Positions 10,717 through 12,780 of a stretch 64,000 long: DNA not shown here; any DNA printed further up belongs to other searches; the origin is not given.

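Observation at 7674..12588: PEP mutase fused to a cytidylyltransferase next to a B12-radical-SAM enzyme (a Fom1/Fom3-like combination), with no phosphonopyruvate decarboxylase in the window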

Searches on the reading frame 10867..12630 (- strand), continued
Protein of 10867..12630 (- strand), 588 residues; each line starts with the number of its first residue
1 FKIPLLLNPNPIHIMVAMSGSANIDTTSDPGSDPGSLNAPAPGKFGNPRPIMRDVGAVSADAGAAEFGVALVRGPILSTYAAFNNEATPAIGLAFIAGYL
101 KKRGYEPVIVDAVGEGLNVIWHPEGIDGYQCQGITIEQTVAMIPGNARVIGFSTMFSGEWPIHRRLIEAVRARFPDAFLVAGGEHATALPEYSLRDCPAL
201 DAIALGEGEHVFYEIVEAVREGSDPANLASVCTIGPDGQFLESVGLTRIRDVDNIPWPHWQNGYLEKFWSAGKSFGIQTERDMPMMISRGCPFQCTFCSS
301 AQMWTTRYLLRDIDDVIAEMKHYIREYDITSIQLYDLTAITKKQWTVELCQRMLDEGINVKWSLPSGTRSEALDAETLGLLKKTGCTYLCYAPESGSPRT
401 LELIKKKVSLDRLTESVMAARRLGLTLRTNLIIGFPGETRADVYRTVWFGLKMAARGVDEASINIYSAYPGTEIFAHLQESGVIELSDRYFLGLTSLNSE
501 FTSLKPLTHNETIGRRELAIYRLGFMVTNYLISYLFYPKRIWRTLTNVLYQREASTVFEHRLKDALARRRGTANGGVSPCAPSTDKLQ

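Call 36: find_encoding_contigs(protein=P0123, flank=10000, max_places=1)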
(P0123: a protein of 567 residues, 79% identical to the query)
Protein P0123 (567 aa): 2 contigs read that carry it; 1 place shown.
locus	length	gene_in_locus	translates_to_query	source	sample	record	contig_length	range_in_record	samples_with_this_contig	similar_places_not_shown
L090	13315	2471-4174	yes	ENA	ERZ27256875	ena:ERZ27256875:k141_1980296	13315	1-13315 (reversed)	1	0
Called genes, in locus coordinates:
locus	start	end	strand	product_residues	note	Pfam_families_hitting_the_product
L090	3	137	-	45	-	?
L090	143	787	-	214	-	PF13412:HTH_24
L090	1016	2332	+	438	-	PF03721:UDPG_MGDP_dh_N, PF00984:UDPG_MGDP_dh, PF03720:UDPG_MGDP_dh_C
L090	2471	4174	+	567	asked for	PF02310:B12-binding, PF04055:Radical_SAM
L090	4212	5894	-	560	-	PF13714:PEP_mutase, PF12804:NTP_transf_3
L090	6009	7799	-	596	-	PF13522:GATase_6, PF13537:GATase_7, PF00733:Asn_synthase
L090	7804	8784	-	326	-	PF03706:LPG_synthase_TM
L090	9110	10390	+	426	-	PF03721:UDPG_MGDP_dh_N, PF00984:UDPG_MGDP_dh, PF03720:UDPG_MGDP_dh_C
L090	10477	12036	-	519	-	PF07940:Hepar_II_III_C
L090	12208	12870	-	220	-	PF00834:Ribul_P_3_epim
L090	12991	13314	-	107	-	?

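Call 37: find_related_loci(query=window:10867-12588:-, collection=metagenome_contigs, flank=10000)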
Query window:10867-12588:- (574 aa) in metagenome_contigs; peptide patterns used: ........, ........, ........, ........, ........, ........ (x = any residue, [..] = any of these).
51 stretches matched a pattern; 1 encode a relative of the query (tblastn E <= 1e-3); 1 distinct loci.
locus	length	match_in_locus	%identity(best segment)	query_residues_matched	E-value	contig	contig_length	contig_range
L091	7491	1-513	60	390-559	5e-59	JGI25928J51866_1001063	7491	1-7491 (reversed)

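Call 38: find_encoding_contigs(protein=P0179, flank=10000, max_places=1)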
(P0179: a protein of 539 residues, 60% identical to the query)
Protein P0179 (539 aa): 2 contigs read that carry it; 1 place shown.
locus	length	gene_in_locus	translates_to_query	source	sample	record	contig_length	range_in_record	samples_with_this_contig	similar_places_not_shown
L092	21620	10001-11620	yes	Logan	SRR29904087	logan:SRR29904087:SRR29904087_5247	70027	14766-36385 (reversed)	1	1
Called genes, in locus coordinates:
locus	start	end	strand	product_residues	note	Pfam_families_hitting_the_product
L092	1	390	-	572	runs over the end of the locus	-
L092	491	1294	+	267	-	PF01261:AP_endonuc_2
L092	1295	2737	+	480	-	PF03062:MBOAT, PF13813:MBOAT_2 (weak)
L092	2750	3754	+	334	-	-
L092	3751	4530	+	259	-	PF00106:adh_short, PF01370:Epimerase (faint), PF13561:adh_short_C2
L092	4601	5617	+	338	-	-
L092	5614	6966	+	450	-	PF03062:MBOAT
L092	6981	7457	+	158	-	PF25084:LbH_EIF2B (weak), PF25087:GMPPB_C (faint), PF00132:Hexapep (weak), PF14602:Hexapep_2 (weak)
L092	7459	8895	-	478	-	-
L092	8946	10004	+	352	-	PF01209:Ubie_methyltran, PF13489:Methyltransf_23, PF08241:Methyltransf_11, PF08242:Methyltransf_12, PF13649:Methyltransf_25, PF13847:Methyltransf_31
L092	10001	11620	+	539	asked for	PF02310:B12-binding, PF04055:Radical_SAM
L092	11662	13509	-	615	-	PF13522:GATase_6, PF13537:GATase_7, PF00733:Asn_synthase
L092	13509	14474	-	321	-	PF00535:Glycos_transf_2, PF10111:Glyco_tranf_2_2 (weak), PF13641:Glyco_tranf_2_3 (weak)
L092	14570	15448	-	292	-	PF01370:Epimerase, PF04321:RmlD_sub_bind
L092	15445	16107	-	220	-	PF13489:Methyltransf_23, PF13847:Methyltransf_31, PF08241:Methyltransf_11, PF08242:Methyltransf_12, PF13649:Methyltransf_25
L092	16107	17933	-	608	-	PF00664:ABC_membrane, PF00005:ABC_tran, PF02463:SMC_N (faint)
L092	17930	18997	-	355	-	PF04055:Radical_SAM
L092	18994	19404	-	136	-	-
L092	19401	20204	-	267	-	-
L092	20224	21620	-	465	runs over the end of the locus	PF02310:B12-binding, PF04055:Radical_SAM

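Call 39: find_encoding_contigs(protein=P0153, flank=10000, max_places=2)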
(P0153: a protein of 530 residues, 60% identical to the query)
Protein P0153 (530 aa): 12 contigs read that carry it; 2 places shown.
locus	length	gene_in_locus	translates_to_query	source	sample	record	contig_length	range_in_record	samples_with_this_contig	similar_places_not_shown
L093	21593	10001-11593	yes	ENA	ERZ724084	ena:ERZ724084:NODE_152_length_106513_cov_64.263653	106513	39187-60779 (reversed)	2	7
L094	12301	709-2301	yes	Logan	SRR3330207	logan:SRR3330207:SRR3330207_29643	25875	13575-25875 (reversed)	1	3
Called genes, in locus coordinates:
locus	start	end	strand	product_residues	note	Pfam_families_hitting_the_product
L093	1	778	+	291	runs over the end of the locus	PF03102:NeuB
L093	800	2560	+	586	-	PF00664:ABC_membrane (weak), PF00005:ABC_tran, PF13555:AAA_29 (faint), PF13304:AAA_21 (faint), PF02463:SMC_N (weak)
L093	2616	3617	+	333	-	PF05368:NmrA (weak), PF01073:3Beta_HSD, PF01370:Epimerase, PF07993:NAD_binding_4 (weak), PF13460:NAD_binding_10, PF16363:GDP_Man_Dehyd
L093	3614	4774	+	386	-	PF13439:Glyco_transf_4, PF13692:Glyco_trans_1_4, PF00534:Glycos_transf_1, PF13524:Glyco_trans_1_2 (weak)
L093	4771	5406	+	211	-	PF08241:Methyltransf_11, PF08242:Methyltransf_12 (weak), PF13649:Methyltransf_25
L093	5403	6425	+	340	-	-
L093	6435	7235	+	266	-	PF13489:Methyltransf_23, PF13847:Methyltransf_31, PF08241:Methyltransf_11, PF08242:Methyltransf_12, PF13649:Methyltransf_25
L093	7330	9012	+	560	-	-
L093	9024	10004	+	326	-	PF00535:Glycos_transf_2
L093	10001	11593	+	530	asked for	PF02310:B12-binding, PF04055:Radical_SAM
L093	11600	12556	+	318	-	PF13489:Methyltransf_23 (weak), PF01209:Ubie_methyltran, PF08241:Methyltransf_11, PF08242:Methyltransf_12, PF13649:Methyltransf_25, PF13847:Methyltransf_31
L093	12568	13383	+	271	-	PF08003:Methyltransf_9 (weak), PF13489:Methyltransf_23, PF13847:Methyltransf_31, PF08241:Methyltransf_11, PF08242:Methyltransf_12, PF13649:Methyltransf_25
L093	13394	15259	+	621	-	PF13522:GATase_6, PF13537:GATase_7, PF00733:Asn_synthase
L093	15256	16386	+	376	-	PF00534:Glycos_transf_1, PF13692:Glyco_trans_1_4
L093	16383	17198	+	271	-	PF13489:Methyltransf_23, PF13847:Methyltransf_31, PF08241:Methyltransf_11, PF08242:Methyltransf_12, PF13649:Methyltransf_25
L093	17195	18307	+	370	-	PF13439:Glyco_transf_4, PF13692:Glyco_trans_1_4, PF00534:Glycos_transf_1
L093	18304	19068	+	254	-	PF13489:Methyltransf_23, PF00891:Methyltransf_2 (weak), PF05175:MTS, PF13847:Methyltransf_31, PF02390:Methyltransf_4 (weak), PF08241:Methyltransf_11, PF08242:Methyltransf_12, PF13649:Methyltransf_25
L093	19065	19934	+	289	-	PF13641:Glyco_tranf_2_3, PF00535:Glycos_transf_2, PF10111:Glyco_tranf_2_2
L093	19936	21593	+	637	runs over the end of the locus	PF13522:GATase_6, PF13537:GATase_7, PF00733:Asn_synthase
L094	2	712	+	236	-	?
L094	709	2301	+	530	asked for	PF02310:B12-binding, PF04055:Radical_SAM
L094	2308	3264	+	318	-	PF13489:Methyltransf_23 (weak), PF01209:Ubie_methyltran, PF08241:Methyltransf_11, PF08242:Methyltransf_12, PF13649:Methyltransf_25, PF13847:Methyltransf_31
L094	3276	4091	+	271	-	PF08003:Methyltransf_9 (weak), PF13489:Methyltransf_23, PF13847:Methyltransf_31, PF08241:Methyltransf_11, PF08242:Methyltransf_12, PF13649:Methyltransf_25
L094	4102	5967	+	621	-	PF13522:GATase_6, PF13537:GATase_7, PF00733:Asn_synthase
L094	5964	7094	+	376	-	PF00534:Glycos_transf_1, PF13692:Glyco_trans_1_4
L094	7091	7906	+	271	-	PF13489:Methyltransf_23, PF13847:Methyltransf_31, PF08241:Methyltransf_11, PF08242:Methyltransf_12, PF13649:Methyltransf_25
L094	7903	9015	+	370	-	PF13439:Glyco_transf_4, PF13692:Glyco_trans_1_4, PF00534:Glycos_transf_1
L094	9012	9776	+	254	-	PF13489:Methyltransf_23, PF00891:Methyltransf_2 (weak), PF05175:MTS, PF13847:Methyltransf_31, PF02390:Methyltransf_4 (weak), PF08241:Methyltransf_11, PF08242:Methyltransf_12, PF13649:Methyltransf_25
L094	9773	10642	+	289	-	PF13641:Glyco_tranf_2_3, PF00535:Glycos_transf_2, PF10111:Glyco_tranf_2_2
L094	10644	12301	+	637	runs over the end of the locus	PF13522:GATase_6, PF13537:GATase_7, PF00733:Asn_synthase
